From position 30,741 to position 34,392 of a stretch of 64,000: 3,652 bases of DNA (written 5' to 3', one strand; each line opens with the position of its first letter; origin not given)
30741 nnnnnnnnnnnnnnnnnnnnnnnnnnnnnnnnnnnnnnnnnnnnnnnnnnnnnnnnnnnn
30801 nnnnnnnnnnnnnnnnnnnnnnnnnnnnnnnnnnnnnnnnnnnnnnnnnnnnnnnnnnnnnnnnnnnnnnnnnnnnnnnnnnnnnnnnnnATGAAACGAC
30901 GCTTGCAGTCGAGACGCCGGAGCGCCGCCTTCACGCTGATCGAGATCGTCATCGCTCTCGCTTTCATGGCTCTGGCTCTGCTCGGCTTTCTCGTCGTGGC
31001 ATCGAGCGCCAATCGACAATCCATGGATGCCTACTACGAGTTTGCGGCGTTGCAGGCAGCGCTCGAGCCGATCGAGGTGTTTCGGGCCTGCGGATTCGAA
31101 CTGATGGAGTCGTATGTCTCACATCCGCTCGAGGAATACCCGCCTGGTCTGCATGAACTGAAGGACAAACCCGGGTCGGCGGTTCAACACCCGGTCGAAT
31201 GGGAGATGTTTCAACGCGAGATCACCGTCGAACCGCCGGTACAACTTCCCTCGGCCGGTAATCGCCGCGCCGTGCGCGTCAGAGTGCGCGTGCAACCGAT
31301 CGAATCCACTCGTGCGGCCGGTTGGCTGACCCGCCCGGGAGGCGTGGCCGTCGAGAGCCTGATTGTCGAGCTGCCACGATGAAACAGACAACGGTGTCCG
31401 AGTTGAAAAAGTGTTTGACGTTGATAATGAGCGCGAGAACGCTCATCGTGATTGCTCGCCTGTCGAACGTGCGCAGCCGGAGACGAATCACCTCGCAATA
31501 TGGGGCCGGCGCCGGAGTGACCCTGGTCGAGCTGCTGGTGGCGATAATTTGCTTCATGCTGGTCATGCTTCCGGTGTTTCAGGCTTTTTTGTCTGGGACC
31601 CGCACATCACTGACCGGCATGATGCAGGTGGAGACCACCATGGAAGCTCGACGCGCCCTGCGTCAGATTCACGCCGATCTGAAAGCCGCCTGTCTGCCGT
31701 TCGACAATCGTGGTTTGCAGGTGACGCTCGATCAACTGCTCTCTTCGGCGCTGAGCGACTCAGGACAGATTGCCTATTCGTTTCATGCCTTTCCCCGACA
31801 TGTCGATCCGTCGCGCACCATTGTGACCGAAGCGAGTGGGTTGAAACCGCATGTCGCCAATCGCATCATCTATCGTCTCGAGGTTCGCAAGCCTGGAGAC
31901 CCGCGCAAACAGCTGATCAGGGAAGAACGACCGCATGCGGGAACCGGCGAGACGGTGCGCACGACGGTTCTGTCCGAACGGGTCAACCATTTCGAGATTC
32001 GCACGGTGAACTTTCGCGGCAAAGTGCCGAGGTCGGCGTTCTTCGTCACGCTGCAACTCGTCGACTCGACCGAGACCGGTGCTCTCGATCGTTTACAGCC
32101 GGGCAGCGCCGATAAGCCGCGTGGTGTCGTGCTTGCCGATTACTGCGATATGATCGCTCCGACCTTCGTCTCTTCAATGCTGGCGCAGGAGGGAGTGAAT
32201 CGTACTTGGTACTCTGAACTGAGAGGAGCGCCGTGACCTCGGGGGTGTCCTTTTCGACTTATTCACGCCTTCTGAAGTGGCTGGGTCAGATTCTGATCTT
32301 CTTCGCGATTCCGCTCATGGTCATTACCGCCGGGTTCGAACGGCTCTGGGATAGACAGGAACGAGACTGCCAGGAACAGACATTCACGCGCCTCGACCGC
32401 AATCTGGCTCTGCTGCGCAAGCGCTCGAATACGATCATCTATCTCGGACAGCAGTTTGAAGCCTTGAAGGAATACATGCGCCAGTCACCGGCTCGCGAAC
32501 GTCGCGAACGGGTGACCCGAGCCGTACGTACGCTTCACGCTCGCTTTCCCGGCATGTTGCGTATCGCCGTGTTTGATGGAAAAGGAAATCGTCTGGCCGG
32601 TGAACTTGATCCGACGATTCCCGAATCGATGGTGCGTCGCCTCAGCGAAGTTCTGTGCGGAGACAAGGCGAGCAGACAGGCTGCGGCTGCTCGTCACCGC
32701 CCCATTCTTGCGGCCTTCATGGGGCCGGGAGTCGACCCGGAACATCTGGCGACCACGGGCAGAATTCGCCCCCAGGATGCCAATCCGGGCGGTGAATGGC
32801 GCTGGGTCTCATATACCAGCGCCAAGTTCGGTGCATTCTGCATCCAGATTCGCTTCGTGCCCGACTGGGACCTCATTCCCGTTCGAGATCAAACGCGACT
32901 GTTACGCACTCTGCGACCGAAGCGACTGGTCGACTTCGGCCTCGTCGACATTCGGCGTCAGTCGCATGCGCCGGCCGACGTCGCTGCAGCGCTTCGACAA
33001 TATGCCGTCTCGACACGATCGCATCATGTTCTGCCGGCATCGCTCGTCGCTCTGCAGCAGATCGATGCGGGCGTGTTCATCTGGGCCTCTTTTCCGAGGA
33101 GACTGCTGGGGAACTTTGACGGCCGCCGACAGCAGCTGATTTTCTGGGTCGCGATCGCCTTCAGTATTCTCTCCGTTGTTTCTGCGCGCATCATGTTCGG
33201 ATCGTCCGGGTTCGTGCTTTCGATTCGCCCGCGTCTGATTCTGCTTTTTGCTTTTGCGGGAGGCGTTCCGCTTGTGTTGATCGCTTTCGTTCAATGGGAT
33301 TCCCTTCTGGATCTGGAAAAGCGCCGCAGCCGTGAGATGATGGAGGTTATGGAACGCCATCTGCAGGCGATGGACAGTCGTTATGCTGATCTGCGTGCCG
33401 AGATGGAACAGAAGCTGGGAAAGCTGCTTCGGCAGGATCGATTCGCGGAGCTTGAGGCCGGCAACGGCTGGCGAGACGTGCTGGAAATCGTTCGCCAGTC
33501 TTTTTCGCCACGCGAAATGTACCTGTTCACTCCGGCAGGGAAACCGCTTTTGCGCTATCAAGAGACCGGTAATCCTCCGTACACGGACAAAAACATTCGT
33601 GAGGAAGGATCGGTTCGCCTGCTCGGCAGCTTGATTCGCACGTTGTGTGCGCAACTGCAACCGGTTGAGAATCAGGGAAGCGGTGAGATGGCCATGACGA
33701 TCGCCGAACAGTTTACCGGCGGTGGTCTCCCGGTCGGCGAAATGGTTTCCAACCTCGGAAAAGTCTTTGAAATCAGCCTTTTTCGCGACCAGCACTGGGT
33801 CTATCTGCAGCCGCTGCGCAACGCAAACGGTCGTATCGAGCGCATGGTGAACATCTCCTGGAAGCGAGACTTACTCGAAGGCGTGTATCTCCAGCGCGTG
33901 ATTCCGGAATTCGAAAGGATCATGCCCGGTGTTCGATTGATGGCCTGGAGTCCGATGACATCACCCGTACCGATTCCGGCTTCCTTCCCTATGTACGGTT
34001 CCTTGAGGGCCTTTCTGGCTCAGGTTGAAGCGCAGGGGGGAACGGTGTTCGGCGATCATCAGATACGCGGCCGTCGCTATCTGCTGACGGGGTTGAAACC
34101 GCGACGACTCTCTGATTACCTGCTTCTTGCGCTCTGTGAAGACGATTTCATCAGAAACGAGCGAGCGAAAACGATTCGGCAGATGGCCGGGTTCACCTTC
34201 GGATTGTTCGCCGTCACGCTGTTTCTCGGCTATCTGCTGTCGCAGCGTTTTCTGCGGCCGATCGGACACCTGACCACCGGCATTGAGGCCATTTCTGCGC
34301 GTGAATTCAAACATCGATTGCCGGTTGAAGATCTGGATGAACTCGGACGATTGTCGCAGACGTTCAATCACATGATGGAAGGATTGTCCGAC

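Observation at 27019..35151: Co-directional string coupling ECF sigma/anti-sigma, a large TM protein, two prepilin-like proteins and a HAMP-PP2C sensor phosphatase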

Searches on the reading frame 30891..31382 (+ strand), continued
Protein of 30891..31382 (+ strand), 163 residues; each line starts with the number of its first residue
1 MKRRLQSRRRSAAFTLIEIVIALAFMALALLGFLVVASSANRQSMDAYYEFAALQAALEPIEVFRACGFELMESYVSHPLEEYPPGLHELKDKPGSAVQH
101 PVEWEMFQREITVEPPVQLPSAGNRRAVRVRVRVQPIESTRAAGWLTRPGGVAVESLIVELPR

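Call 92: search_protein_families(library=pfam, max_evalue=0.001, proteins=[L051:11380-12327:-, L051:13626-14714:-, L051:14727-16691:-, L051:3232-4134:-, L020:12001-14982:+, L020:15107-15973:+, L020:637-1665:-, L051:16819-18009:+])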
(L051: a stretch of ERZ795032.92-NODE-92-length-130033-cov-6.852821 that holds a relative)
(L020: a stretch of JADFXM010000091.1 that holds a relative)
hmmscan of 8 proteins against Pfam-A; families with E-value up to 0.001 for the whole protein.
L051:11380-12327:- (315 aa): 0 families

L051:13626-14714:- (362 aa): 0 families

L051:14727-16691:- (654 aa): 1 family
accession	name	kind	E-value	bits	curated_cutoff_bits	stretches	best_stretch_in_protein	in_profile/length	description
PF03415.19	Peptidase_C11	-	1.4e-45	156.8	25.8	1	307-611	2-284/359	Clostripain family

L051:3232-4134:- (300 aa): 1 family
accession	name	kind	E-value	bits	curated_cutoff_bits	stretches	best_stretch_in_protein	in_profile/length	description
PF04231.19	Endonuclease_1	-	4.6e-33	115.4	25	1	110-292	4-235/235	Endonuclease I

L020:12001-14982:+ (993 aa): 13 families
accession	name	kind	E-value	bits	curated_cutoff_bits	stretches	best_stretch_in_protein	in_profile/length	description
PF00211.25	Guanylate_cyc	-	4.2e-23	82.3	21.9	1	7-169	4-156/183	Adenylate and Guanylate cyclase catalytic domain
PF13424.12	TPR_12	-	1.4e-19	70.4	30.1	2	800-869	5-76/77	Tetratricopeptide repeat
PF17874.7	TPR_MalT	-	1.8e-10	41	45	1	733-902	16-185/336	MalT-like TPR region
PF13401.12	AAA_22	-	4.2e-10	40.5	27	1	249-348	6-97/130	AAA domain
PF07719.23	TPR_2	-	4.5e-09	36.2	27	0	800-827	3-30/34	Tetratricopeptide repeat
PF00515.34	TPR_1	-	2.4e-08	33.9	27.8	0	800-826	3-29/34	Tetratricopeptide repeat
PF00931.28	NB-ARC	-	9e-07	28.8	23.5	1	240-480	9-241/248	NB-ARC domain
PF13191.12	AAA_16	-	3.4e-06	28.1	32.6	1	230-362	2-151/167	AAA ATPase domain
PF13181.12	TPR_8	-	6.1e-06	26.4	25.7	0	843-866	6-29/34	Tetratricopeptide repeat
PF14559.12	TPR_19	-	2.2e-05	25.1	25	0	769-825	2-52/68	Tetratricopeptide repeat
PF13432.12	TPR_16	-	3.6e-05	24.6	32.7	0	844-901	3-54/65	Tetratricopeptide repeat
PF13176.12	TPR_7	-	0.00012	22.4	27.9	0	800-833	1-34/36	Tetratricopeptide repeat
PF13374.12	TPR_10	-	0.00043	20.6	27.5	0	800-830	4-34/42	Tetratricopeptide repeat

L020:15107-15973:+ (288 aa): 2 families
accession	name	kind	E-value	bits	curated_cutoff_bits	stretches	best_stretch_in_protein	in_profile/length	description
PF08239.17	SH3_3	-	1.1e-10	41.9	27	1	104-152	2-54/54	Bacterial SH3 domain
PF06725.17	3D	-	1.1e-05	26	23.8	1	227-273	2-53/72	3D domain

L020:637-1665:- (342 aa): 10 families
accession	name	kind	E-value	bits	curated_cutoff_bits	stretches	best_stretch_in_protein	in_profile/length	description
PF12146.15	Hydrolase_4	-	1.3e-13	51.3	27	2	119-234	7-117/239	Serine aminopeptidase, S33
PF00561.26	Abhydrolase_1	-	3.3e-13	50.3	25.8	1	117-229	1-103/245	alpha/beta hydrolase fold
PF00326.27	Peptidase_S9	-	1.3e-11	44.8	22.6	1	180-324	50-190/213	Prolyl oligopeptidase family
PF12697.13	Abhydrolase_6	-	3.4e-09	38.1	26.3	1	119-326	1-208/217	Alpha/beta hydrolase family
PF02129.25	Peptidase_S15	-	1.9e-06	28.2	23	1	109-230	11-132/262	X-Pro dipeptidyl-peptidase (S15 family)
PF01738.24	DLH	-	5.6e-06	26.5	21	1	181-322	84-187/217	Dienelactone hydrolase family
PF08840.17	BAAT_C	-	1.4e-05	25.7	20.9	1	185-323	13-160/210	BAAT / Acyl-CoA thioester hydrolase C terminal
PF20434.5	BD-FAE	-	7.1e-05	22.8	26.8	1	191-303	86-214/215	BD-FAE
PF03959.19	FSH1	-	0.00013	22.2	21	1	177-328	88-206/211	Serine hydrolase (FSH1)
PF02230.22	Abhydrolase_2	-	0.0004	20.7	23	0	176-236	88-148/217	Phospholipase/Carboxylesterase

L051:16819-18009:+ (396 aa): 1 family
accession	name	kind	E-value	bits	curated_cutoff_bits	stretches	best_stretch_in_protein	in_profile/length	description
PF13535.11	ATP-grasp_4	-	3e-09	37.1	27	1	158-296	3-158/160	ATP-grasp domain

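Call 123: search_protein_families(library=pfam, max_evalue=0.001, proteins=[L028:3258-6143:-, L028:172-3261:-, L029:2381-5266:-, L032:3233-6118:-, L032:177-3236:-, L035:3267-6152:-, L014:16454-18757:-])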
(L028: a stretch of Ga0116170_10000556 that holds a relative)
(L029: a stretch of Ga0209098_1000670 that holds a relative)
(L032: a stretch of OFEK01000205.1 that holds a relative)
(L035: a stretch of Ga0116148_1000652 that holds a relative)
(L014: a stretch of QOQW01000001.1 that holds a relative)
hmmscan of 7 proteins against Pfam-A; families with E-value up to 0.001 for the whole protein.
L028:3258-6143:- (961 aa): 2 families
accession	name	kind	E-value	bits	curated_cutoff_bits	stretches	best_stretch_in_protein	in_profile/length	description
PF00211.25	Guanylate_cyc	-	8.8e-12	45.4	21.9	1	786-947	10-164/183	Adenylate and Guanylate cyclase catalytic domain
PF00672.30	HAMP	-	6.8e-09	36.4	25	1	702-752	2-52/53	HAMP domain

L028:172-3261:- (1029 aa): 2 families
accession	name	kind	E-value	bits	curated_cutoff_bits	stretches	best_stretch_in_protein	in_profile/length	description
PF00211.25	Guanylate_cyc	-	7.6e-13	48.9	21.9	1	847-1017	6-176/183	Adenylate and Guanylate cyclase catalytic domain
PF00672.30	HAMP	-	2.8e-07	31.2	25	1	766-817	2-53/53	HAMP domain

L029:2381-5266:- (961 aa): 2 families
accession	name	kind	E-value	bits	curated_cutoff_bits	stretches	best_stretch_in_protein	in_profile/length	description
PF00211.25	Guanylate_cyc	-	8.8e-12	45.4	21.9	1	786-947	10-164/183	Adenylate and Guanylate cyclase catalytic domain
PF00672.30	HAMP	-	6.8e-09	36.4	25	1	702-752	2-52/53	HAMP domain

L032:3233-6118:- (961 aa): 3 families
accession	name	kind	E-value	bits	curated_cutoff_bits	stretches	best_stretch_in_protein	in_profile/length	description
PF00211.25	Guanylate_cyc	-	1.2e-13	51.5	21.9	1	786-945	10-164/183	Adenylate and Guanylate cyclase catalytic domain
PF00672.30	HAMP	-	2.1e-09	38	25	1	703-752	3-52/53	HAMP domain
PF00990.26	GGDEF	-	8e-05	22.9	23.8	1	764-883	14-129/161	Diguanylate cyclase, GGDEF domain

L032:177-3236:- (1019 aa): 2 families
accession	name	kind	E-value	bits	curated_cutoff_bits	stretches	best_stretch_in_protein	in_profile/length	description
PF00211.25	Guanylate_cyc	-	1.6e-12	47.9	21.9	1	840-1013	8-181/183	Adenylate and Guanylate cyclase catalytic domain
PF00672.30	HAMP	-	1.4e-11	45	25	1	757-808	2-53/53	HAMP domain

L035:3267-6152:- (961 aa): 3 families
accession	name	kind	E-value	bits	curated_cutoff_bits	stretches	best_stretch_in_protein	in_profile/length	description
PF00211.25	Guanylate_cyc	-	1e-13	51.8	21.9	1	786-945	10-164/183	Adenylate and Guanylate cyclase catalytic domain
PF00672.30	HAMP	-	2.4e-08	34.6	25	1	703-752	3-52/53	HAMP domain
PF00990.26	GGDEF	-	0.00094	19.4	23.8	0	781-863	29-112/161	Diguanylate cyclase, GGDEF domain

L014:16454-18757:- (767 aa): 9 families
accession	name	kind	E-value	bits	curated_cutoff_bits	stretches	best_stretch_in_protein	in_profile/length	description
PF02518.31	HATPase_c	-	5e-25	88.5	26.4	1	644-759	2-110/111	Histidine kinase-, DNA gyrase B-, and HSP90-like ATPase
PF00512.31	HisKA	-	1e-15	57.9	26.9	1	538-600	2-65/66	His Kinase A (phospho-acceptor) domain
PF00672.30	HAMP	-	1.9e-12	47.7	25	1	182-234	1-53/53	HAMP domain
PF08448.16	PAS_4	-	4.4e-11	43.4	23.1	1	405-523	1-109/110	PAS fold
PF13185.12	GAF_2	-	1.2e-09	38.9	28.6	1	268-386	3-136/136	GAF domain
PF12860.13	PAS_7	-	3.7e-07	30.7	27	1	405-522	1-110/115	PAS fold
PF13492.12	GAF_3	-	4.7e-07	30.7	27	0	333-387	75-129/129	GAF domain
PF00989.32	PAS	-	2.5e-06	27.9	22.6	1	401-518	3-112/113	PAS fold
PF13188.13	PAS_8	-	0.00011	22.4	21.8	1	401-456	3-55/65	PAS domain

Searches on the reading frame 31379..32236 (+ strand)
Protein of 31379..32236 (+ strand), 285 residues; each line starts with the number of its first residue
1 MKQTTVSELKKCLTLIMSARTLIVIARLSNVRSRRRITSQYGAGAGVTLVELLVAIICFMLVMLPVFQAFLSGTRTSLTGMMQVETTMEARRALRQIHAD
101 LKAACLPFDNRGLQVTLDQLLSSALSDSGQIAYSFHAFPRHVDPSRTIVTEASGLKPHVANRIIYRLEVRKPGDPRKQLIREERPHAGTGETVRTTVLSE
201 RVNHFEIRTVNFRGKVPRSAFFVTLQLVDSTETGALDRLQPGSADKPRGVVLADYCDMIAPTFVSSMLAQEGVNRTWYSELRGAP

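Call 4: search_protein_families(library=pfam, max_evalue=0.01, proteins=[window:31379-32236:+])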
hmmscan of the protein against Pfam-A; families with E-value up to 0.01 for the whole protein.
window:31379-32236:+ (285 aa): 1 family
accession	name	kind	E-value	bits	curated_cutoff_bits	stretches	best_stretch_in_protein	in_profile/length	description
PF07963.17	N_methyl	-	0.0018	18.2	21.2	1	45-66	5-26/27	Prokaryotic N-terminal methylation motif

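Call 8: search_protein_families(library=ncbifam, max_evalue=0.01, proteins=[window:31379-32236:+])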
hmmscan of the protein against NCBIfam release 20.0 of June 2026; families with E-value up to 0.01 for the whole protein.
window:31379-32236:+ (285 aa): 2 families
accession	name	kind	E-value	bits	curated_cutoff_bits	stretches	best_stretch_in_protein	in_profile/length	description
NF038304.1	EPS_HpsC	equivalog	1.4e-06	28.1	200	1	43-122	19-98/318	hormogonium polysaccharide secretion pseudopilin HpsC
TIGR01711.1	gspJ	equivalog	0.00096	19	64.85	1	45-105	1-61/192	type II secretion system minor pseudopilin GspJ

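Call 62: search_solved_structures(query=A10, max_evalue=10)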
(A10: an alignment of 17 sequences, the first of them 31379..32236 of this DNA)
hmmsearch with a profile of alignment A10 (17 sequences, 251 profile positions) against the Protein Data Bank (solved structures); distinct sequences matched with E-value up to 10: 9.
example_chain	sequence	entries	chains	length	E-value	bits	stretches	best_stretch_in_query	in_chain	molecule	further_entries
9laa_A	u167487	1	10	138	0.0021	20.8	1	3-42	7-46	Type IV pilin protein PilA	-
9egp_A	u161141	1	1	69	0.0038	19.9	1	3-35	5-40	Geopilin domain 1 protein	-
7tgg_A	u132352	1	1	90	0.0044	19.8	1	3-40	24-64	Geopilin domain 1 protein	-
9lab_B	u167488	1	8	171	0.015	18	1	4-28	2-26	MSHA major pilin subunit MshA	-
1oqw_A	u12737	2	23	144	0.71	12.5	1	9-51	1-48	Fimbrial protein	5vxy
8tum_e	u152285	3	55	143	0.76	12.4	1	9-51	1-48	Type IV major pilin protein PilA | Pilin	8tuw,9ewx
2m7g_A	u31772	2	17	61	0.81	12.3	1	9-41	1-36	Geopilin domain 1 protein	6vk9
8pfb_G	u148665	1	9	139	1.1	11.9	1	9-39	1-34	Type IV pilin PilE1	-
6gv9_A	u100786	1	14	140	2.2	10.9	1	9-30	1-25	Prepilin peptidase-dependent protein D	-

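Call 81: search_protein_families(library=pfam, alignment_id=A14, max_evalue=1)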
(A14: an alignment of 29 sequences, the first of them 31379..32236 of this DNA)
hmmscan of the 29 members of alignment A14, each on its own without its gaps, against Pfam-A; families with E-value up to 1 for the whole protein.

A. member 1, window:31379-32236:+ (285 aa): 1 family
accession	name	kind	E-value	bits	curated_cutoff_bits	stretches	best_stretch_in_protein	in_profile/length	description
PF07963.17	N_methyl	-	0.0018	18.2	21.2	1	45-66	5-26/27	Prokaryotic N-terminal methylation motif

B. families by the number of members that match (of 29 scanned): 14 families
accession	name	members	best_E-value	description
PF07963.17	N_methyl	28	4.3e-07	Prokaryotic N-terminal methylation motif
PF17745.6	Ydr279_N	2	0.015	Ydr279p protein triple barrel domain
PF22938.2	Integrase_p58_C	2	0.19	Integrase p58, C-terminal domain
PF06667.17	PspB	1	0.022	Phage shock protein B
PF17212.9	Tube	1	0.068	Tail tubular protein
PF12725.13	DUF3810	1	0.099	Protein of unknown function (DUF3810)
PF02116.20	STE2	1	0.1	Fungal pheromone mating factor STE2 GPCR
PF19013.6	DUF5742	1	0.12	Family of unknown function (DUF5742)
PF05365.17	UCR_UQCRX_QCR9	1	0.16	Ubiquinol-cytochrome C reductase, UQCRX/QCR9 like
PF15164.11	WBS28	1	0.16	Williams-Beuren syndrome chromosomal region 28 protein homologue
PF06046.19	Sec6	1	0.19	Exocyst complex component Sec6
PF17899.6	Peptidase_M61_N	1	0.2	Peptidase M61 N-terminal domain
PF16964.10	TadF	1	0.29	Putative tight adherence pilin protein F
PF14706.11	Tnp_DNA_bind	1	0.56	Transposase DNA-binding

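Call 93: predict_structure(alignment_id=A15)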
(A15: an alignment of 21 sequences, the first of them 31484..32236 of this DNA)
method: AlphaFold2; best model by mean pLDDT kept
length: 250 residues; sequences in the alignment: 21
mean_pLDDT: 81.6   pTM: 0.74
mean pLDDT of the five models: 81.6, 79.6, 78.9, 77.8, 77.5
residues with pLDDT >= 90: 115; 70-90: 78; 50-70: 38; < 50: 19
segments of 3 or more residues with pLDDT < 50: 1-3, 238-250
pLDDT, mean of each block of 10 residues (from residue 1): 47 83 94 91 91 96 93 65 87 89 77 58 82 90 95 87 95 89 89 88 76 87 87 58 43
secondary structure, 60 per line:
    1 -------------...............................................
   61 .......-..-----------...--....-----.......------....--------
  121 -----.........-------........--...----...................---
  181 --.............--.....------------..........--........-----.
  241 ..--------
elements in order: H14-67 E87-90 E96-102 H109-112 E126-134 E142-149 E159-177 E183-195 H198-202 E215-224 H227-234

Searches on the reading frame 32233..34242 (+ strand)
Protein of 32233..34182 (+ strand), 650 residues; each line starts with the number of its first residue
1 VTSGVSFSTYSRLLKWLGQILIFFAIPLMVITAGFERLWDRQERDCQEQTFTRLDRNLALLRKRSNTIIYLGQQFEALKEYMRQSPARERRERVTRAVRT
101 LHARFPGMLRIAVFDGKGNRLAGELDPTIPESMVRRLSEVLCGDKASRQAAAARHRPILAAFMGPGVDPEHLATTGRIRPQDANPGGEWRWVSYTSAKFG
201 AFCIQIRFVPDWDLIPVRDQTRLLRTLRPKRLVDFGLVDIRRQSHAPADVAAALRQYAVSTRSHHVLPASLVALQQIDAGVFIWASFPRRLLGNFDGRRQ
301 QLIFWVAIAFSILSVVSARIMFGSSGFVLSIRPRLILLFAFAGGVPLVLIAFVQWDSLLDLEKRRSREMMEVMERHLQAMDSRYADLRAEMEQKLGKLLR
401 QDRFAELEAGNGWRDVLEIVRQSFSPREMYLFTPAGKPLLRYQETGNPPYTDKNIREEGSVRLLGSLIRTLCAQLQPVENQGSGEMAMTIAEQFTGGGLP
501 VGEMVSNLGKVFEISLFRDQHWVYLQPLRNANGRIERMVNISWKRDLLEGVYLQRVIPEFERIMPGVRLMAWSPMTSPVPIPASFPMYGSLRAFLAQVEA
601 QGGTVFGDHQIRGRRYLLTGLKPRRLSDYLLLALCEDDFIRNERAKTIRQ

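Call 31: find_homologous_proteins(query=window:32233-34182:+, max_evalue=0.001)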
Query window:32233-34182:+ (650 aa): 3 proteins with E <= 0.001 among 8000 candidates.
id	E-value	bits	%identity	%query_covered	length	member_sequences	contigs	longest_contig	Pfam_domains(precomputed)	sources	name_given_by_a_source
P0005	0.0e+0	1466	100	100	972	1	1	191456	PF00672.31,PF07228.18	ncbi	-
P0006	0.0e+0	1042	70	98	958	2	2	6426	PF00672.31,PF07228.18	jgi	-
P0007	2.4e-195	669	48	100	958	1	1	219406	PF00672.31,PF07228.18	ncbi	ncbi:MAG: SpoIIE family protein phosphatase [Candidatus Ozemobacteraceae bacterium]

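Call 109: search_solved_structures(query=A12, max_evalue=1)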
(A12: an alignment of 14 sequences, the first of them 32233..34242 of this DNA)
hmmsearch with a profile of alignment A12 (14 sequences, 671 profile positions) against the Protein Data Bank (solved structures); distinct sequences matched with E-value up to 1: 8.
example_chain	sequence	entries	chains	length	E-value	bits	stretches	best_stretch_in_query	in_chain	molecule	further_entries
3ub6_A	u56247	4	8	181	0.17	13.2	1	59-120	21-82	chemoreceptor TlpB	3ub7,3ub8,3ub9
4ce4_U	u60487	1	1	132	0.28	12.5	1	21-71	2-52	MRPL20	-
4v19_U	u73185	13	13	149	0.36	12.2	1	21-71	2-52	MITORIBOSOMAL PROTEIN BL20M, MRPL20 | Mitochondrial ribosomal protein L20 | 39S ribosomal protein L20, mitochondrial isoform 1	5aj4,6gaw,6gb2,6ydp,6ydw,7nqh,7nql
6bw6_A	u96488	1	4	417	0.79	11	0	303-352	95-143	UDP-N-acetylglucosamine--dolichyl-phosphate N-acetylglucosaminephosphotransferase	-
9yfu_R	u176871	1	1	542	0.88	10.9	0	13-79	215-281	G-protein coupled receptor 61,Soluble cytochrome b562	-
8tb7_R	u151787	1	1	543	0.88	10.8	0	13-79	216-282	G-protein coupled receptor 61,Soluble cytochrome b562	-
9znn_A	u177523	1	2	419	0.93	10.8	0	303-352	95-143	UDP-N-acetylglucosamine--dolichyl-phosphate N-acetylglucosaminephosphotransferase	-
6fuf_A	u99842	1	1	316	0.99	10.7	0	14-54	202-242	Rhodopsin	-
